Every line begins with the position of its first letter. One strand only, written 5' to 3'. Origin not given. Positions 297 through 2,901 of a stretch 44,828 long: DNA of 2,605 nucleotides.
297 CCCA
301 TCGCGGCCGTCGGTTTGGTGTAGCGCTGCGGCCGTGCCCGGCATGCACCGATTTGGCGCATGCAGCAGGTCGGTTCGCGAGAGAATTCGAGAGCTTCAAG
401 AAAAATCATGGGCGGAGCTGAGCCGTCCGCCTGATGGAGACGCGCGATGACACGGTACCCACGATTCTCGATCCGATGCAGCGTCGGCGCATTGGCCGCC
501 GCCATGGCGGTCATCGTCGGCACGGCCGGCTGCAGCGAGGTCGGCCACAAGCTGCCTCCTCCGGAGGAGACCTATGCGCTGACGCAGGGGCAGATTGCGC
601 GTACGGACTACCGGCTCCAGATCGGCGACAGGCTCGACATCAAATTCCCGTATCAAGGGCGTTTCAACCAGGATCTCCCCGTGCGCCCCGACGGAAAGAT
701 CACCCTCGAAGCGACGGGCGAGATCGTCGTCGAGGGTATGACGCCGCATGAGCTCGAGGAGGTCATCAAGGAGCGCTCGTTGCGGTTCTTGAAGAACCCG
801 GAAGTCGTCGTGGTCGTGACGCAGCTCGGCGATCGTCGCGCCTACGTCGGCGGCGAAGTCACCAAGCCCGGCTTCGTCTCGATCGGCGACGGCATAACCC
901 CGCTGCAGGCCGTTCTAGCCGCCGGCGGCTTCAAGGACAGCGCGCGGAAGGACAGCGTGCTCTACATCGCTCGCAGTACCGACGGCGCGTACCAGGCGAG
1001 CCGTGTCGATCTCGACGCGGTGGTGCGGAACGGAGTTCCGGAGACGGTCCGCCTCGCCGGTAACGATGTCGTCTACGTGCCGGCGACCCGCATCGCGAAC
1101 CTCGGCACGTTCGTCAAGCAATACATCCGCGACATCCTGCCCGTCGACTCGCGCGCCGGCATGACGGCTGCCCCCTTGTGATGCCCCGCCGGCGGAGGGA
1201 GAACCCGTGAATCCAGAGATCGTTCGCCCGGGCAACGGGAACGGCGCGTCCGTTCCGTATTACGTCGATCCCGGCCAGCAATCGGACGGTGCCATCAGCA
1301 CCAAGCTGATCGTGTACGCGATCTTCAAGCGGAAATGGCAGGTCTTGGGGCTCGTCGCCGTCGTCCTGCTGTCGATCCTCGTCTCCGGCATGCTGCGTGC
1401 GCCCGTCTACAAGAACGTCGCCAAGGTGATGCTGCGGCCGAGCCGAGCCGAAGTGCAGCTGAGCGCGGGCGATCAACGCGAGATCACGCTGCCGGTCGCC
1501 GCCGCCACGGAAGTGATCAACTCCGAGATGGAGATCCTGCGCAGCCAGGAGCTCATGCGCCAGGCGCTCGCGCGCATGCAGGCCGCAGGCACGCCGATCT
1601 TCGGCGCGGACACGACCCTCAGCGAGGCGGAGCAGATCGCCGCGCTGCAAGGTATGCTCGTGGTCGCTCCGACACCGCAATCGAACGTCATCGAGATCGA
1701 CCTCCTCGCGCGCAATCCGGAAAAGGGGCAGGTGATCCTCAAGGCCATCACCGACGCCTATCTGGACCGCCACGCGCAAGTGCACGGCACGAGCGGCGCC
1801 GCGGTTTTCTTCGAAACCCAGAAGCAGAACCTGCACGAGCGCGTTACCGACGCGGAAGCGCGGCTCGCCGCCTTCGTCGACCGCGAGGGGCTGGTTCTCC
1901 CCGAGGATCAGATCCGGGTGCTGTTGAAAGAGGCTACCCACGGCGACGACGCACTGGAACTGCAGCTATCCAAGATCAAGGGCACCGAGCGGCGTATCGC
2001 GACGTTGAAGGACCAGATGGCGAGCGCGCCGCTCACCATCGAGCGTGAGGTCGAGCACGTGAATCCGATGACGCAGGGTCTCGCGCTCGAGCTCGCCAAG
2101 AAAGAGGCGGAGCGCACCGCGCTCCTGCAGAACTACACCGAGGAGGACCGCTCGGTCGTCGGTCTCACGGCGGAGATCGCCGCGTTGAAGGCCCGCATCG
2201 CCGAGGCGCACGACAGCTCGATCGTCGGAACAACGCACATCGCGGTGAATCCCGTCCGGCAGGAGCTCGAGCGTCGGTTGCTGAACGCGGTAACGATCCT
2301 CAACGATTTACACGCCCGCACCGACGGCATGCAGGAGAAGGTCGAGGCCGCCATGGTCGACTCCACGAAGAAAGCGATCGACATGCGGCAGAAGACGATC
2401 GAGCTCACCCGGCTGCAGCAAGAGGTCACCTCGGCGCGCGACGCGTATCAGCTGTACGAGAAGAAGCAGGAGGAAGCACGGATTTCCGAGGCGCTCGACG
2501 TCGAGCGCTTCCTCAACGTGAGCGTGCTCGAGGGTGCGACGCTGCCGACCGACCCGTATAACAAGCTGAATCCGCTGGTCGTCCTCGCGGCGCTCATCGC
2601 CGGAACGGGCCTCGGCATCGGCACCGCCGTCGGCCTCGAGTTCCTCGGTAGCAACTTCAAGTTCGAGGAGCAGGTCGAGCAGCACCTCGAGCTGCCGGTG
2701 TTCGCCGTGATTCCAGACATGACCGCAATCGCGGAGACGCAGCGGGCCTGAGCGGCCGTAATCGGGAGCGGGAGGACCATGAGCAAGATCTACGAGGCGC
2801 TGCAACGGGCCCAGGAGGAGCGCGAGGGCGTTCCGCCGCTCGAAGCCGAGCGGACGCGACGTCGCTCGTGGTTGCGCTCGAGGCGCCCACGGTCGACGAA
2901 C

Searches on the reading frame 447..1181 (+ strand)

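Call 37: search_protein_families(library=pfam, proteins=[window:447-1181:+], max_evalue=0.001)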
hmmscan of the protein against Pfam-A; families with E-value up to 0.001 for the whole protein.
window:447-1181:+ (244 aa): 3 families
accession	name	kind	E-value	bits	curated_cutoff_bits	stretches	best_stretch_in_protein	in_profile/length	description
PF02563.21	Poly_export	-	3e-17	63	28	1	52-124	4-76/77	Polysaccharide biosynthesis/export protein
PF22461.2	SLBB_2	-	3.6e-08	33.8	27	1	131-211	2-79/79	SLBB domain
PF10531.15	SLBB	-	3.9e-06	27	27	1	132-173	2-43/55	SLBB domain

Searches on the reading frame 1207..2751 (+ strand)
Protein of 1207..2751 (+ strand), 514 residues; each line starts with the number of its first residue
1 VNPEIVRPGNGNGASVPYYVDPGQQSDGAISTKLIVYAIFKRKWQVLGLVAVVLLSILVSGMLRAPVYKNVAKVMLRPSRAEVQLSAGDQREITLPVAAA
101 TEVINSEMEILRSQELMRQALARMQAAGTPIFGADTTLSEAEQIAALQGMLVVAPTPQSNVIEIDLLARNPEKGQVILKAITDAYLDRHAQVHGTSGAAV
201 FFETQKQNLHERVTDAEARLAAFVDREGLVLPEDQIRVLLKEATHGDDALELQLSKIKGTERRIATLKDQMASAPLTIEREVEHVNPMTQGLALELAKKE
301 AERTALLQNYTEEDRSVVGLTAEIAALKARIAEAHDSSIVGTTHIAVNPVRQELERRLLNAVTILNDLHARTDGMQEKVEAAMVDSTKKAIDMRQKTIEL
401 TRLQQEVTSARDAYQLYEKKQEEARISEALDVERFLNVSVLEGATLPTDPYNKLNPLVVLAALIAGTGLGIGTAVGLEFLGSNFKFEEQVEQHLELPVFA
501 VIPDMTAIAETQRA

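Call 37: search_protein_families(library=pfam, proteins=[window:1207-2751:+], max_evalue=0.001)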
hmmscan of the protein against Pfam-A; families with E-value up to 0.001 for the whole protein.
window:1207-2751:+ (514 aa): 2 families
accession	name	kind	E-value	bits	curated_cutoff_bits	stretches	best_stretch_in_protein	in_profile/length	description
PF02706.20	Wzz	-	1.9e-05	25.3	25.5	1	35-121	8-88/91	Chain length determinant protein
PF13807.11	GNVR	-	5.8e-05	23.4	27.7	1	400-475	7-78/82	G-rich domain on putative tyrosine kinase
